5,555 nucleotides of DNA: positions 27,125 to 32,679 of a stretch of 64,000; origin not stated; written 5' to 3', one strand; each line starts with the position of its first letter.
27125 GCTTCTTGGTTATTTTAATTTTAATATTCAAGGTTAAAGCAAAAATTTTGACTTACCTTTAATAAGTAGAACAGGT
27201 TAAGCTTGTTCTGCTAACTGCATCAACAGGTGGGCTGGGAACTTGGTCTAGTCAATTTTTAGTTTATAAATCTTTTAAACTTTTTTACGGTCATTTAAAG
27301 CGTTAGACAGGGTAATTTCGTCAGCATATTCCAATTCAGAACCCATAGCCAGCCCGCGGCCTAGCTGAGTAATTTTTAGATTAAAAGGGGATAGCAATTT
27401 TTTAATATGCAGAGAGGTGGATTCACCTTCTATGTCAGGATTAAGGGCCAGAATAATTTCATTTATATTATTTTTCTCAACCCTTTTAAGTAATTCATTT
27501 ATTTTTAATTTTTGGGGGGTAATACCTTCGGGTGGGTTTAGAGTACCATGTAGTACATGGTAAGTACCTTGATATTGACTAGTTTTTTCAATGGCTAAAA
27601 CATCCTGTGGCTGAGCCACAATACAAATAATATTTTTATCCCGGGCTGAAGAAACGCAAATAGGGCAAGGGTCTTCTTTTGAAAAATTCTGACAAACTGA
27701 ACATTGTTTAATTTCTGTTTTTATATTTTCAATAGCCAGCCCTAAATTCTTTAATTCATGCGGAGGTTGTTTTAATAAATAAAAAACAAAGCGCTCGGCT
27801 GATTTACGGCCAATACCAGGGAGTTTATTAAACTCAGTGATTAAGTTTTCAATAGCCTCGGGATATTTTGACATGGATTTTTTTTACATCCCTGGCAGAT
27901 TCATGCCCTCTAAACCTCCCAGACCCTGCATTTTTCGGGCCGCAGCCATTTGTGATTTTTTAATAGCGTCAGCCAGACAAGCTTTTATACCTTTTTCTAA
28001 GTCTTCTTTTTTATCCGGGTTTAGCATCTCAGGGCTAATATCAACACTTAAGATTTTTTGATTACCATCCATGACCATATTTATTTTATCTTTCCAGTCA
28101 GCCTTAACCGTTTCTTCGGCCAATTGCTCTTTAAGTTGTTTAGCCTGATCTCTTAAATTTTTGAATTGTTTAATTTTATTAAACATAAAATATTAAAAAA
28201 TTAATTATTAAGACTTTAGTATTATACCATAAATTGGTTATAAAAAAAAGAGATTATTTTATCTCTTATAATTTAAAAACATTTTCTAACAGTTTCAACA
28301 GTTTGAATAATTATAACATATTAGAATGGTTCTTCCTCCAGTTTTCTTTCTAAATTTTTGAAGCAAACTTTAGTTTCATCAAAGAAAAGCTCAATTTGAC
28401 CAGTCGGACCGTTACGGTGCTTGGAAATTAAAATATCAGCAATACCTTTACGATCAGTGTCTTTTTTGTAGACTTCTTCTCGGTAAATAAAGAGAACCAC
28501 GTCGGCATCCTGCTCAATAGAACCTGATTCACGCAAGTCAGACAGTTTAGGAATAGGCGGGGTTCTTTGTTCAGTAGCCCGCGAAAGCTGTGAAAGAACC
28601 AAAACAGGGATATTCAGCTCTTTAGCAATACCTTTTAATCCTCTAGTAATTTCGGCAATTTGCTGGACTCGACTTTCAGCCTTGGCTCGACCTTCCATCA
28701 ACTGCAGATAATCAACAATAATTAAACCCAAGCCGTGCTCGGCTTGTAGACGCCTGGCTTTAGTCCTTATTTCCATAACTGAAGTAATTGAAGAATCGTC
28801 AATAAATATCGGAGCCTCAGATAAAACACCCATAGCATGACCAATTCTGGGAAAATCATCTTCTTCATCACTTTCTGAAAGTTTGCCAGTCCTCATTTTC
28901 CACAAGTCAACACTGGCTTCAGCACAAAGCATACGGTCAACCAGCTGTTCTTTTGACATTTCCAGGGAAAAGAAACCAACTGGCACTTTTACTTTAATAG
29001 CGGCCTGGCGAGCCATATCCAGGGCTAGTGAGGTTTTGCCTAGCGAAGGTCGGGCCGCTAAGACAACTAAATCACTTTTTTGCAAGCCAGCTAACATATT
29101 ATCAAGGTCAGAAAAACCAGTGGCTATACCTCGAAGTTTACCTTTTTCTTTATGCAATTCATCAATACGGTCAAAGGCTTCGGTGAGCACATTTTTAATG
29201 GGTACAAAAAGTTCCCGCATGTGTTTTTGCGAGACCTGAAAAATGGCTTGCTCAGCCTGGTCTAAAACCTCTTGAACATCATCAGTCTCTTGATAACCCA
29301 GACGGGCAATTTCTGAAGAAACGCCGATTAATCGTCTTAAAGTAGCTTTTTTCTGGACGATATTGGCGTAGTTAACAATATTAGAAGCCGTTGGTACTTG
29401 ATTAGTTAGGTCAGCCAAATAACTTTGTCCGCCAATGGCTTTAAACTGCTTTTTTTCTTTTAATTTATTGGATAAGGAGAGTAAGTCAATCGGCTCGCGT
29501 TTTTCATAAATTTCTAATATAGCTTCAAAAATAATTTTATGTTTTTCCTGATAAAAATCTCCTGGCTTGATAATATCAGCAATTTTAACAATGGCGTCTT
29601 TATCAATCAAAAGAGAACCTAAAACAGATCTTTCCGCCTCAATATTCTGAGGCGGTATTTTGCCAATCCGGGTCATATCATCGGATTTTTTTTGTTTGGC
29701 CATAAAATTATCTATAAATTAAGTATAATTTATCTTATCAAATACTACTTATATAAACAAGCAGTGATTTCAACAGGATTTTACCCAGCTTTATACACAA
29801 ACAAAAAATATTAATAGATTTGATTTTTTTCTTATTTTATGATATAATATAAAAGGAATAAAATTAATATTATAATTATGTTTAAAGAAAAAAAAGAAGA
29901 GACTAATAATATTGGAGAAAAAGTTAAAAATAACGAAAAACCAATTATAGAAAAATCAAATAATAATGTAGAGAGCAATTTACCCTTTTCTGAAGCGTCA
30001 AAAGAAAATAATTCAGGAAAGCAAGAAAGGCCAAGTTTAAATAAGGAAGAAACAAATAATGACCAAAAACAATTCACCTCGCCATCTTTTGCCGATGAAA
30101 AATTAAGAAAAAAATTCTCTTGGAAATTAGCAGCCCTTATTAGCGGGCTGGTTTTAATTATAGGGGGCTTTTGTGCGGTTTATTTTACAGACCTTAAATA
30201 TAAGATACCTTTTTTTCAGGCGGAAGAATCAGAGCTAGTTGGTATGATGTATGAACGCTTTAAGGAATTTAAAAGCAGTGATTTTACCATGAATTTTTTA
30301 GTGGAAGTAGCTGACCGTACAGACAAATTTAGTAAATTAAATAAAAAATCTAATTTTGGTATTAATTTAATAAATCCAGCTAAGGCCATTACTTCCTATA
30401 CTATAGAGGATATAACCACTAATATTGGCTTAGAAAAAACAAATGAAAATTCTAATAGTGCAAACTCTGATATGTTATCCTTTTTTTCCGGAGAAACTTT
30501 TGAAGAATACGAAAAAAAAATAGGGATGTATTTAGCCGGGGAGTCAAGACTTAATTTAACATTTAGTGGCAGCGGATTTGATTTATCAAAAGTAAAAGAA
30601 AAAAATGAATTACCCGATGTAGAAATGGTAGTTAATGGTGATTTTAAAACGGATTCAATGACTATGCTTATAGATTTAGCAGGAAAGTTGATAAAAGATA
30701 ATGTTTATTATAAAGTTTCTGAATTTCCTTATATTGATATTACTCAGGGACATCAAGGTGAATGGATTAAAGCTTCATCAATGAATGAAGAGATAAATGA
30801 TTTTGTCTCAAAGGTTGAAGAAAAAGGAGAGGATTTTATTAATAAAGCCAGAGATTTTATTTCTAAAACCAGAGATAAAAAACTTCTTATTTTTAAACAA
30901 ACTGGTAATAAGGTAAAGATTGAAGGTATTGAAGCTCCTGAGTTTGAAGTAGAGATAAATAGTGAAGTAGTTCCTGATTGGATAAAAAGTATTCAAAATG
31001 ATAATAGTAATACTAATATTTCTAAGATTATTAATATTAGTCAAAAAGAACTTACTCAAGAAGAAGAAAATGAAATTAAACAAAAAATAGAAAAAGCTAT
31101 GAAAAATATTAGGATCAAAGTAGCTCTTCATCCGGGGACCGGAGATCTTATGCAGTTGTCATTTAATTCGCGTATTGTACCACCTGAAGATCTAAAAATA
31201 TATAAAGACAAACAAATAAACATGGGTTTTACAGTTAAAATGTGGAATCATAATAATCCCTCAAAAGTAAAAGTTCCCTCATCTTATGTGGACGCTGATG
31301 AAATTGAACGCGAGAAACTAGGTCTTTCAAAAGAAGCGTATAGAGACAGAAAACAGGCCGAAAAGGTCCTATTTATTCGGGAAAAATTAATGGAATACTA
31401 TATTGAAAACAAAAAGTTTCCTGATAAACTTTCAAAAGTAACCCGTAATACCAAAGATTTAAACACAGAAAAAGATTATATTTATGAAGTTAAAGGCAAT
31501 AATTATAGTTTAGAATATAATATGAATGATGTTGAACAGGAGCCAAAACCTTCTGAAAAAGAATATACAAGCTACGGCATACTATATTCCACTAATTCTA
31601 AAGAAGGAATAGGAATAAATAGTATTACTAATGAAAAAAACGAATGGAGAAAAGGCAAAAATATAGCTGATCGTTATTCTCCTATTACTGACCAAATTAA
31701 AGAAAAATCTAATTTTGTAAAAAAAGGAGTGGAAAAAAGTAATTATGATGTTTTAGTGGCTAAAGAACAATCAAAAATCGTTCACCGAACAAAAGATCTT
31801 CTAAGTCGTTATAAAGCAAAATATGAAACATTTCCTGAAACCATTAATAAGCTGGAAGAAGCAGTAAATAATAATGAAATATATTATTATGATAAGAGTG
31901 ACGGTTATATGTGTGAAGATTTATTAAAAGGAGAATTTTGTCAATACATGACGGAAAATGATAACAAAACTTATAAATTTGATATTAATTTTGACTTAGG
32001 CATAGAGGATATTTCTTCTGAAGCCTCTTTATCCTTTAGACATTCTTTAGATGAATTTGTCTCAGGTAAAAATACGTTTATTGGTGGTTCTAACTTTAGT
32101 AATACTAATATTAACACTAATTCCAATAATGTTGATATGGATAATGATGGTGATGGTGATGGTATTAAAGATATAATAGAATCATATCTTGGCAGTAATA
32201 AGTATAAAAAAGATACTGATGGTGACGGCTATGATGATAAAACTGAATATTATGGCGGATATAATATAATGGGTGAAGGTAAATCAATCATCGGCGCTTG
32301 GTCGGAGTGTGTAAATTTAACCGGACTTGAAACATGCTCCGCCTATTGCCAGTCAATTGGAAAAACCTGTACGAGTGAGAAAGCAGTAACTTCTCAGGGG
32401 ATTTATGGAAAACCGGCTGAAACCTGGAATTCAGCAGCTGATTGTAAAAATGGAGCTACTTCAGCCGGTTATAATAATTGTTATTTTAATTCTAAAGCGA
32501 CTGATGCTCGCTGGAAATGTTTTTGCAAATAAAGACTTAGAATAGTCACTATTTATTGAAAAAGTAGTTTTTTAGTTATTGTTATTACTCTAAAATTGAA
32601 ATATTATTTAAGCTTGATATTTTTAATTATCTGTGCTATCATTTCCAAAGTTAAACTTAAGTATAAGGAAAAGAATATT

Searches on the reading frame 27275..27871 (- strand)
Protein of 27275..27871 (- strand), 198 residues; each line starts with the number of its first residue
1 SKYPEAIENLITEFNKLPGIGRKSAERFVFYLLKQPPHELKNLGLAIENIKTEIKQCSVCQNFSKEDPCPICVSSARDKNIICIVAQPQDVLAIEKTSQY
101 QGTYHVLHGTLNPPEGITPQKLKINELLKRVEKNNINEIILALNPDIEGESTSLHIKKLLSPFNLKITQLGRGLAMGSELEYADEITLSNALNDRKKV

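Call 15: search_protein_families(library=pfam, proteins=[window:27275-27871:-], max_evalue=0.001)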
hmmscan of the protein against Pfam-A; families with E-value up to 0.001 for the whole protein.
window:27275-27871:- (198 aa): 5 families
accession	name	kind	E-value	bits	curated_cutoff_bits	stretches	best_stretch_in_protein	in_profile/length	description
PF13662.12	Toprim_4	-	1.4e-23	83.3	25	1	81-170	2-84/85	Toprim domain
PF21176.3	RecR_HhH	-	4.8e-13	49.1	27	1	7-49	1-43/45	RecR, helix-hairpin-helix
PF01751.28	Toprim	-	8.8e-13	48.7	23.1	1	82-169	2-95/96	Toprim domain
PF21175.2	RecR_C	-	1.7e-10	40.6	22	1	173-196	1-24/24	RecR, C-terminal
PF02132.21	RecR_ZnF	-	2.7e-07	30.6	22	1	54-72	1-19/21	RecR, Cys4-zinc finger domain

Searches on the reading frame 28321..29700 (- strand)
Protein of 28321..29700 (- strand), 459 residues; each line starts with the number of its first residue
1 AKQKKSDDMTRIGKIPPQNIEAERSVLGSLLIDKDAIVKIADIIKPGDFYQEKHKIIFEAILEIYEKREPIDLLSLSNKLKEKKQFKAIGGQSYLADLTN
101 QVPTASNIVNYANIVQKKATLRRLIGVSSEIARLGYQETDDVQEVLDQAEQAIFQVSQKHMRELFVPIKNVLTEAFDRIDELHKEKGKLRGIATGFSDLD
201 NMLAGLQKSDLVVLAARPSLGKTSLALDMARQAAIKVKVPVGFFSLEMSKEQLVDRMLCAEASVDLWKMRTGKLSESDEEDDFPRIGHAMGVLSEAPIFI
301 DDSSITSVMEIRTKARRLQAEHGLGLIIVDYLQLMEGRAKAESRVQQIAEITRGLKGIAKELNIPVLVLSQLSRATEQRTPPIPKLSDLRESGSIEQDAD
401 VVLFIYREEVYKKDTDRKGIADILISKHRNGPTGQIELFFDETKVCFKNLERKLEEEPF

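Call 15: search_protein_families(library=pfam, proteins=[window:28321-29700:-], max_evalue=0.001)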
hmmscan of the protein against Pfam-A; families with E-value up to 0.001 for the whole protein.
window:28321-29700:- (459 aa): 3 families
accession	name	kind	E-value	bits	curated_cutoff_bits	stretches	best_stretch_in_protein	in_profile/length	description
PF03796.21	DnaB_C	-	1.4e-102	342.9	27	1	191-449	1-255/255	DnaB-like helicase C terminal domain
PF00772.26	DnaB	-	1.1e-37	128.6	23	1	16-116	2-102/103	DnaB-like helicase N terminal domain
PF13481.12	AAA_25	-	1.6e-12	47.9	27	1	199-374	22-192/195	AAA domain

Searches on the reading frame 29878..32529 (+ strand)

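Call 15: search_protein_families(library=pfam, proteins=[window:29878-32529:+], max_evalue=0.001)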
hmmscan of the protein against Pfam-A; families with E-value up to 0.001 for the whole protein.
window:29878-32529:+ (884 aa): 0 families

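Call 36: search_protein_families(library=pfam, proteins=[window:29878-32529:+], max_evalue=10)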
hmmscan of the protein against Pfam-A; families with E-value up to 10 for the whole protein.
window:29878-32529:+ (884 aa): 1 family
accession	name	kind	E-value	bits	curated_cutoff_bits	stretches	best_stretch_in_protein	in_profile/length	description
PF01466.24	Skp1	-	0.29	11.5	22.3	1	377-407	19-48/48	Skp1 family, dimerisation domain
